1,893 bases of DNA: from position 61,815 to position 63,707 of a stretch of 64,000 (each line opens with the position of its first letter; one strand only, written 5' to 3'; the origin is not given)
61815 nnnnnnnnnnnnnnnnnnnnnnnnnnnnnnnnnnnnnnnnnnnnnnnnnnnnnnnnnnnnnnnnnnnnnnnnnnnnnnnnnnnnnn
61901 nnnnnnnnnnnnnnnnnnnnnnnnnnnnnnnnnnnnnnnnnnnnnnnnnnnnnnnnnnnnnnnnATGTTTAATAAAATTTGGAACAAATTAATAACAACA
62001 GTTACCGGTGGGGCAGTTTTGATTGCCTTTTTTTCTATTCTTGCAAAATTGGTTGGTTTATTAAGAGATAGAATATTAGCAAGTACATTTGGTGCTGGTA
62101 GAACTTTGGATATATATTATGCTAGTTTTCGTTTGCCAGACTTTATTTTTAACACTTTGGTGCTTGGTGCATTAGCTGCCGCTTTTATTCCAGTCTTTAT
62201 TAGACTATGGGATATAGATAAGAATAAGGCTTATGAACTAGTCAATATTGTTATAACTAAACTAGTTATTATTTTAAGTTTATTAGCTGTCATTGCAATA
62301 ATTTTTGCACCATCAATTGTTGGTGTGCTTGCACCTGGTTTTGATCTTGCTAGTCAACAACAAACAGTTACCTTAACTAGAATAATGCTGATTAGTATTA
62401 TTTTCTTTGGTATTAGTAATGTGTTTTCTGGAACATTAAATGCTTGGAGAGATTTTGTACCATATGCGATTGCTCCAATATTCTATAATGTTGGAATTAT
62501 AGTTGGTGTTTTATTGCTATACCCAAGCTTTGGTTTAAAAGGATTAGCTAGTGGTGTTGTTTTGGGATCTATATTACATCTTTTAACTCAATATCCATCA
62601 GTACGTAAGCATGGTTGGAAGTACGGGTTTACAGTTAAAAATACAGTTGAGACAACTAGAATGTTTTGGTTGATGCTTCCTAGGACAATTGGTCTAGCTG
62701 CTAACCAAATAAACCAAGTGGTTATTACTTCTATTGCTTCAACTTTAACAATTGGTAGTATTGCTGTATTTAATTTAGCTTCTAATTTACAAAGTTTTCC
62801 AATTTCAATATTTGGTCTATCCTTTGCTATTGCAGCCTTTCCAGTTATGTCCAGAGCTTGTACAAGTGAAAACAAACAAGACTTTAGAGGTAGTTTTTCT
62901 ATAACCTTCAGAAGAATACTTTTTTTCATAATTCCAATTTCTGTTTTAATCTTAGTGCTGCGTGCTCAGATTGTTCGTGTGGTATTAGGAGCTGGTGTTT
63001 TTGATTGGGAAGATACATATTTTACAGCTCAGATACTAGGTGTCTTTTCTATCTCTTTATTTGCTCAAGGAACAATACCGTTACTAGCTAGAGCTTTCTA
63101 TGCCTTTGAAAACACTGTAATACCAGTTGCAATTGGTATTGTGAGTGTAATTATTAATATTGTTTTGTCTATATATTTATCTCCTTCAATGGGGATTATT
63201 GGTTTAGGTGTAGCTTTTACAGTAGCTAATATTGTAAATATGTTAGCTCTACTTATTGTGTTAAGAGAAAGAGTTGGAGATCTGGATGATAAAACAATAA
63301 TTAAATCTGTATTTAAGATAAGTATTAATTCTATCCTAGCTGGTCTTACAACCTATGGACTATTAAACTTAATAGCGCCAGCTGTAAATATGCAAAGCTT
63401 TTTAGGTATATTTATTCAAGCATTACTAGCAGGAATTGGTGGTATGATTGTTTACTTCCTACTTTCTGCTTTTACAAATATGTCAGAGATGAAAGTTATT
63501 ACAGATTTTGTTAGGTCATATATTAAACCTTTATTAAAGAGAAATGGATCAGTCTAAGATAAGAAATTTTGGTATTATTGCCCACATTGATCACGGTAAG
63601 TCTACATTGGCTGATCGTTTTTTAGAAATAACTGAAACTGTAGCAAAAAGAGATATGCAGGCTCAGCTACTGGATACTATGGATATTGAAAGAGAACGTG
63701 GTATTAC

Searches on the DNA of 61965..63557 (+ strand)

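Call 28: search_rna_families(sources=[L001, L002, L003, L004, L005], threshold=gathering)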
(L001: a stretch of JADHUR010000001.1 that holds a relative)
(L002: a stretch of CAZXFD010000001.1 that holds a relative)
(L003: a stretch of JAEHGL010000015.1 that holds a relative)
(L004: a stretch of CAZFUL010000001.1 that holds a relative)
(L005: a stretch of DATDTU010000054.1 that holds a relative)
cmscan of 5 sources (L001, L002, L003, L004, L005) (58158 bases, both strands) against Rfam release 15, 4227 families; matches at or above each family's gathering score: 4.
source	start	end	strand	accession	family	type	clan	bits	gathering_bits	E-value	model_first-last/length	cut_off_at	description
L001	9977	10047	-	RF00005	tRNA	Gene; tRNA;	CL00001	69.9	29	3.1e-13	1-71/71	no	tRNA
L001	9901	9973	-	RF00005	tRNA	Gene; tRNA;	CL00001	66.6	29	2.4e-12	1-71/71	no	tRNA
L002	11044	11116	+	RF00005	tRNA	Gene; tRNA;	CL00001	65.7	29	4.4e-12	1-71/71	no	tRNA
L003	5975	6047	+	RF00005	tRNA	Gene; tRNA;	CL00001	64.5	29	9.5e-12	1-71/71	no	tRNA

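Call 90: search_rna_families(sources=[L012, L014, L011, L007, L008], threshold=evalue, max_evalue=5)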
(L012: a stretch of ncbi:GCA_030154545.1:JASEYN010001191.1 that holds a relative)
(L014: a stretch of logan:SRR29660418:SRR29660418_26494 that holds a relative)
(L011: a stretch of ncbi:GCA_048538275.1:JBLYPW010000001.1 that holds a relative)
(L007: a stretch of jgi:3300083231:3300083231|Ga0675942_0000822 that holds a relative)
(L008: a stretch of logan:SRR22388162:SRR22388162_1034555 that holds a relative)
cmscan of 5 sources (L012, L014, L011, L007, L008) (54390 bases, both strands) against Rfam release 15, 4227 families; matches with E-value up to 5: 13.
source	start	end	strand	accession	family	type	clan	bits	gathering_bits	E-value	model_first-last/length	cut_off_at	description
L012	9910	9982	-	RF00005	tRNA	Gene; tRNA;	CL00001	72.1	29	6.8e-14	1-71/71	no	tRNA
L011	10125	10195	-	RF00005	tRNA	Gene; tRNA;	CL00001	71.8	29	8.4e-14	1-71/71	no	tRNA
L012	10002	10072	-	RF00005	tRNA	Gene; tRNA;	CL00001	71.6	29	9.4e-14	1-71/71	no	tRNA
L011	9915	9987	-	RF00005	tRNA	Gene; tRNA;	CL00001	70.1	29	2.5e-13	1-71/71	no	tRNA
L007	10106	10176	-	RF00005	tRNA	Gene; tRNA;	CL00001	68.9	29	5.2e-13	1-71/71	no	tRNA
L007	9926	9998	-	RF00005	tRNA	Gene; tRNA;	CL00001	65.4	29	5e-12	1-71/71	no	tRNA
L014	9919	9991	-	RF00005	tRNA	Gene; tRNA;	CL00001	61.9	29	4.4e-11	1-71/71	no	tRNA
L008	1271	1350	+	RF00005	tRNA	Gene; tRNA;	CL00001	32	29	0.0076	1-71/71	no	tRNA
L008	1075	1167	-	RF02436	SpF43_sRNA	Gene; sRNA;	-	25.5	70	0.67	1-99/99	no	Streptococcus sRNA SpF43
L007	12920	12963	-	RF00106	RNAI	Gene; antisense;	-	24.8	47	2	1-102/102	no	RNAI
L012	9910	9948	+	RF04351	Plastid-psbl-rps4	Cis-reg;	-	22.9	68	2.1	1-53/53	no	Plastid-psbl-rps4 3UTR RNA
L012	9909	9982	+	RF04354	Plastid-ycf2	Cis-reg;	-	22.2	65.7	4.1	1-75/75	no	Plastid-ycf2 5UTR RNA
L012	7608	7661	-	RF02746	AsrC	Gene; antisense;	-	15.4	111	1.9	53-106/886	no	antisense RNA of rseC mRNA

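Call 91: search_rna_families(source=L008, start=1230, end=1400, threshold=evalue, max_evalue=1, show_alignments=2)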
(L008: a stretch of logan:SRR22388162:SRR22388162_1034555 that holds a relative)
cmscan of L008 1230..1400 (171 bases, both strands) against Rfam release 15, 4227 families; matches with E-value up to 1: 3.
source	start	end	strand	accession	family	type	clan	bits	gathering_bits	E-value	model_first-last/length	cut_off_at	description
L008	1271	1350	+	RF00005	tRNA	Gene; tRNA;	CL00001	32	29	2.4e-05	1-71/71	no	tRNA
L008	1359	1392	+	RF04343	Plastid-psbA-2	Cis-reg;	CL00153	24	55.8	0.011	1-60/60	no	Plastid-psbA-2 3UTR RNA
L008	1355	1388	-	RF04343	Plastid-psbA-2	Cis-reg;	CL00153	23.7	55.8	0.013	1-60/60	no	Plastid-psbA-2 3UTR RNA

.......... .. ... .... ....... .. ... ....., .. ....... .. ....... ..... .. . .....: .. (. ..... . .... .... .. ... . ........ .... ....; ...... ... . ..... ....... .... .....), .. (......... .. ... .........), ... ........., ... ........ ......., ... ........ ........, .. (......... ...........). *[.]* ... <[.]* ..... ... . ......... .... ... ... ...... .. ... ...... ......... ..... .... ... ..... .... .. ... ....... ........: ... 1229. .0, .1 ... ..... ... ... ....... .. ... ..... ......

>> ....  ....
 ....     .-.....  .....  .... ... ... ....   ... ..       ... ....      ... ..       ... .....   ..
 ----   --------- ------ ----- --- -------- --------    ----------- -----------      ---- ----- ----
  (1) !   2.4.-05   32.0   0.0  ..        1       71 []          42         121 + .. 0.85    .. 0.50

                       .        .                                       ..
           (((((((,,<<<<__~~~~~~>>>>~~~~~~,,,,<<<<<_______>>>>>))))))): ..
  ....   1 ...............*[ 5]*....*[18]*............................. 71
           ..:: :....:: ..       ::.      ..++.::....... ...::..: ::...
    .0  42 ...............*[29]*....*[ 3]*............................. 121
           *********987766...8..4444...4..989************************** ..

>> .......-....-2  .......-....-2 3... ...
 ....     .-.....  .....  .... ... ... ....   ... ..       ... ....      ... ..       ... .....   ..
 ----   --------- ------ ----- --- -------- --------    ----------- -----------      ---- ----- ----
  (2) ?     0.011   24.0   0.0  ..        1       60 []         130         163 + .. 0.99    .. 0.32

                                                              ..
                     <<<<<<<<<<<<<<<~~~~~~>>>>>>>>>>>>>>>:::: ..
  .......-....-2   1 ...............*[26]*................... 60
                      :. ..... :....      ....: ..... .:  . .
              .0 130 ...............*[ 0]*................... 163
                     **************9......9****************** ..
